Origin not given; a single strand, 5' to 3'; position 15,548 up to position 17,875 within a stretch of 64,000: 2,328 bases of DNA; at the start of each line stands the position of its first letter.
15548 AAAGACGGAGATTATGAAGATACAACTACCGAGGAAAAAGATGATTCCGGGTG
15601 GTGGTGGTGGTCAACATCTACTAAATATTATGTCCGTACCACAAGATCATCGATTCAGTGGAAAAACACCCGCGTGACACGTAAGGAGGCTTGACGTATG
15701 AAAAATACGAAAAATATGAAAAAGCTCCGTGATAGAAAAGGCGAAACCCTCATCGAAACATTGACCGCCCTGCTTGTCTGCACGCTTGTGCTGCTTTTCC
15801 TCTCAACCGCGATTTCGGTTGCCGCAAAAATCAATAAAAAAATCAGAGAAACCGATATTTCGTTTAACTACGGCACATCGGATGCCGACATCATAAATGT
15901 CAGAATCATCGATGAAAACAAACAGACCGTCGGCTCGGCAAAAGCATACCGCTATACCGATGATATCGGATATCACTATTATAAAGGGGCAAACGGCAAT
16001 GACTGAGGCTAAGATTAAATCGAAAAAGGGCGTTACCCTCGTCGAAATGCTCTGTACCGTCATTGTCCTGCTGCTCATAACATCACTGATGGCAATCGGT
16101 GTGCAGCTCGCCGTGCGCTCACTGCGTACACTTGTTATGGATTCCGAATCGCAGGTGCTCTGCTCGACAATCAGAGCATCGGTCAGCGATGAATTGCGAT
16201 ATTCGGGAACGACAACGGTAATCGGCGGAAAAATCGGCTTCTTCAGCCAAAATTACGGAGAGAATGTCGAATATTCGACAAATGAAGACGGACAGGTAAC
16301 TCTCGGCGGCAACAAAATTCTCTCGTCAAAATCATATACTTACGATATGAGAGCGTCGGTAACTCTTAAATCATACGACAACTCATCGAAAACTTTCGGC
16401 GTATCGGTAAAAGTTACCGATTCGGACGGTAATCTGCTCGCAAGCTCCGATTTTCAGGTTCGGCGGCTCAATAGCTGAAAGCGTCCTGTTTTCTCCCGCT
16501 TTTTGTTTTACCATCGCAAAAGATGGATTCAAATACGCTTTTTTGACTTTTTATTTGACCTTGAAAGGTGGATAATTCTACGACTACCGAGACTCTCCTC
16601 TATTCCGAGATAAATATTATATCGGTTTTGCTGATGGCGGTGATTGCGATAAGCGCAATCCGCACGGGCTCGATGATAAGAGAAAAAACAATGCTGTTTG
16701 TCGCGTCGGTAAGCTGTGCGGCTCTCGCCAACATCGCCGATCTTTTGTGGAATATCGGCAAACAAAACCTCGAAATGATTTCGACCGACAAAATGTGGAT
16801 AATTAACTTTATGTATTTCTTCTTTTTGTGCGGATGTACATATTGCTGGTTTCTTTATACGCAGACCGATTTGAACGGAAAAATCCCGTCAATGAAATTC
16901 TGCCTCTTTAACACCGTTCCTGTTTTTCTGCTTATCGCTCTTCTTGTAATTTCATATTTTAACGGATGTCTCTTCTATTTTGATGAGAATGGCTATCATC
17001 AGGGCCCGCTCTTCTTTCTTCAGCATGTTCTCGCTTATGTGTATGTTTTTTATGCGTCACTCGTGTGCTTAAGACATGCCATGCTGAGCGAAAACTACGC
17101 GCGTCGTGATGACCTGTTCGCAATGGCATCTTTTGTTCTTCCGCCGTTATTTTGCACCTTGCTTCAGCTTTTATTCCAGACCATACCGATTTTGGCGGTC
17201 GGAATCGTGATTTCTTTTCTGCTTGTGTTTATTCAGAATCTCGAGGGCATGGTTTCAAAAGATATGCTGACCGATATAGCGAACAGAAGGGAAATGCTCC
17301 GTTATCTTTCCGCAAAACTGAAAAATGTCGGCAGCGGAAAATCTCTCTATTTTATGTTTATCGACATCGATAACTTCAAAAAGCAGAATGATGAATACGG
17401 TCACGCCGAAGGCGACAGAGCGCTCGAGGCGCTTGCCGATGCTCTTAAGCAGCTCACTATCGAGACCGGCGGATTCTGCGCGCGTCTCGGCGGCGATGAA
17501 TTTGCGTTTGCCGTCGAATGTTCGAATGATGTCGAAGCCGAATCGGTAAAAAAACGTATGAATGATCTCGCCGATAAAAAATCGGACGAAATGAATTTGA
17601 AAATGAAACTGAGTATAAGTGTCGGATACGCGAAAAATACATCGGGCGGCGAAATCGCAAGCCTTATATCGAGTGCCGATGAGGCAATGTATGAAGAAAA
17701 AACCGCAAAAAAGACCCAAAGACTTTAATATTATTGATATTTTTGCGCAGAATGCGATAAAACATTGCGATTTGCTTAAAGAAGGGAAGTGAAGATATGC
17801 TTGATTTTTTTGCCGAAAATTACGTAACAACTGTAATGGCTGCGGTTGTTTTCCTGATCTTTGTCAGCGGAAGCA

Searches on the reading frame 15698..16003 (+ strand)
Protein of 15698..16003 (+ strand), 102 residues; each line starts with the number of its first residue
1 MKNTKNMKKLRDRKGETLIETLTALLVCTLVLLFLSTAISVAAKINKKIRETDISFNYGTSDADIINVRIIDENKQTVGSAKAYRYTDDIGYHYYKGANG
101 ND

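Call 6: search_protein_families(library=pfam, proteins=[window:15698-16003:+], max_evalue=0.01)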
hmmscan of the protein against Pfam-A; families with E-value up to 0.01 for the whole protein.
window:15698-16003:+ (102 aa): 1 family
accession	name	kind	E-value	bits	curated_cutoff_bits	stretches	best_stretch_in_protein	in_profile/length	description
PF07963.17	N_methyl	-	0.0052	16.7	21.2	1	11-35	2-26/27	Prokaryotic N-terminal methylation motif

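Call 8: search_protein_families(library=ncbifam, proteins=[window:15698-16003:+], max_evalue=0.01)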
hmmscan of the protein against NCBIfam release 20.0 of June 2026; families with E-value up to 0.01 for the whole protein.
window:15698-16003:+ (102 aa): 2 families
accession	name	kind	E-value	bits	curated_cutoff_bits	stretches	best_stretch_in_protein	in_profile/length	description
NF041002.1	pilin_ComGF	equivalog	0.00023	21.4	80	1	14-51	2-39/139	competence type IV pilus minor pilin ComGF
NF040982.1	ComGD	equivalog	0.0087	16.5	70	0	14-49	2-38/139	competence type IV pilus minor pilin ComGD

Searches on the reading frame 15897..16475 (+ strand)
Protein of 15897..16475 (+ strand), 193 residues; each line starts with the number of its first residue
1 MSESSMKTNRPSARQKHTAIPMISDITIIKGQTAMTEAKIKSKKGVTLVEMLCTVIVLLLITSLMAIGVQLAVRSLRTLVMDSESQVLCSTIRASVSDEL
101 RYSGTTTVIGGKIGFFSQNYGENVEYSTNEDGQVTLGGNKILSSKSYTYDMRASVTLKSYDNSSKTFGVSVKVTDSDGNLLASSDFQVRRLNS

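Call 8: search_protein_families(library=ncbifam, proteins=[window:15897-16475:+], max_evalue=0.01)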
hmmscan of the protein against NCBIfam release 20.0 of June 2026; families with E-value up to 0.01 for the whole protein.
window:15897-16475:+ (193 aa): 1 family
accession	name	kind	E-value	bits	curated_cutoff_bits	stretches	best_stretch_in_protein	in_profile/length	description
TIGR02532.1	IV_pilin_GFxxxE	domain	0.0025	17.6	16.3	1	43-64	1-22/24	prepilin-type N-terminal cleavage/methylation domain-containing protein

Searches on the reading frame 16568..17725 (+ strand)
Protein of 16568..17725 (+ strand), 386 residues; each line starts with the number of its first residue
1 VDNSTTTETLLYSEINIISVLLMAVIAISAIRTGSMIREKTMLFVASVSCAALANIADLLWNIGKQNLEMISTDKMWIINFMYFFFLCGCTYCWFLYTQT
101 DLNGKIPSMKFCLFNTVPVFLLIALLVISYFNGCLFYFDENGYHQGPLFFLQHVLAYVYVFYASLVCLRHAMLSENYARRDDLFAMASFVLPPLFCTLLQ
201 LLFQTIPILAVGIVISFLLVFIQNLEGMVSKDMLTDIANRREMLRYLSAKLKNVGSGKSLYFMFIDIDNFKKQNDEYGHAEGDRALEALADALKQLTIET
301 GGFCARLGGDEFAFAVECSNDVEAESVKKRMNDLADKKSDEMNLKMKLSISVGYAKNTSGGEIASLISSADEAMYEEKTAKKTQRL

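Call 8: search_protein_families(library=ncbifam, proteins=[window:16568-17725:+], max_evalue=0.01)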
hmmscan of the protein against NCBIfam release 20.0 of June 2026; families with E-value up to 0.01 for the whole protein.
window:16568-17725:+ (386 aa): 21 families
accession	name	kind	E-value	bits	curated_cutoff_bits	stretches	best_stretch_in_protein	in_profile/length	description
NF007423.1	PRK09966.1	equivalog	6.5e-33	114.2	325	1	224-378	234-390/390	diguanylate cyclase DgcN/YfiN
TIGR00254.1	GGDEF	domain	1.8e-29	102.6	37.4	1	225-383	1-162/168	diguanylate cyclase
NF007380.0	PRK09894.1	equivalog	4.3e-28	98.5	256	1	229-380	129-279/296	diguanylate cyclase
NF038266.1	diguan_SiaD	equivalog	3.6e-27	95.4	290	1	223-380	88-247/252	biofilm regulation diguanylate cyclase SiaD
NF007135.0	PRK09581.1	equivalog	1.1e-23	83.7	474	1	228-382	291-449/457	PleD family two-component system response regulator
NF040885.1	diguan_DgcJ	equivalog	9.5e-22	77.4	500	1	231-384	343-492/493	diguanylate cyclase DgcJ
NF041606.1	dguan_cyc_DgcA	equivalog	3.8e-21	75.4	370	1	225-381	174-332/340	diguanylate cyclase DgcA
NF051473.1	DigCycDgcsShew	equivalog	1.2e-20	74.1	400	1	231-382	137-285/291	diguanylate cyclase DgcS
NF007474.0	PRK10060.1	equivalog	1.7e-20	72.8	782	1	224-384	232-391/663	cyclic di-GMP phosphodiesterase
NF007599.0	PRK10245.1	equivalog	5e-17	61.4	402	1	223-382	204-364/371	diguanylate cyclase AdrA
NF007298.0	PRK09776.1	equivalog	3.6e-16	58.2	1135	1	225-381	680-838/1111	diguanylate cyclase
NF045675.1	PhdiestaseDibA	equivalog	7.7e-16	57.6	980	1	223-380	197-356/623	phosphodiesterase DibA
NF047654.1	DiguCycDgcRLepto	equivalog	1.9e-15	56.6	500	1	224-380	128-288/295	diguanylate cyclase DgcR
NF008467.0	PRK11359.1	equivalog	4.1e-15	54.8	857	1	223-378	370-522/800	oxygen-sensing cyclic-di-GMP phosphodiesterase DosP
NF011955.1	PRK15426.1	equivalog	7.9e-15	54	408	1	197-381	363-554/564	cellulose biosynthesis regulator diguanylate cyclase DgcQ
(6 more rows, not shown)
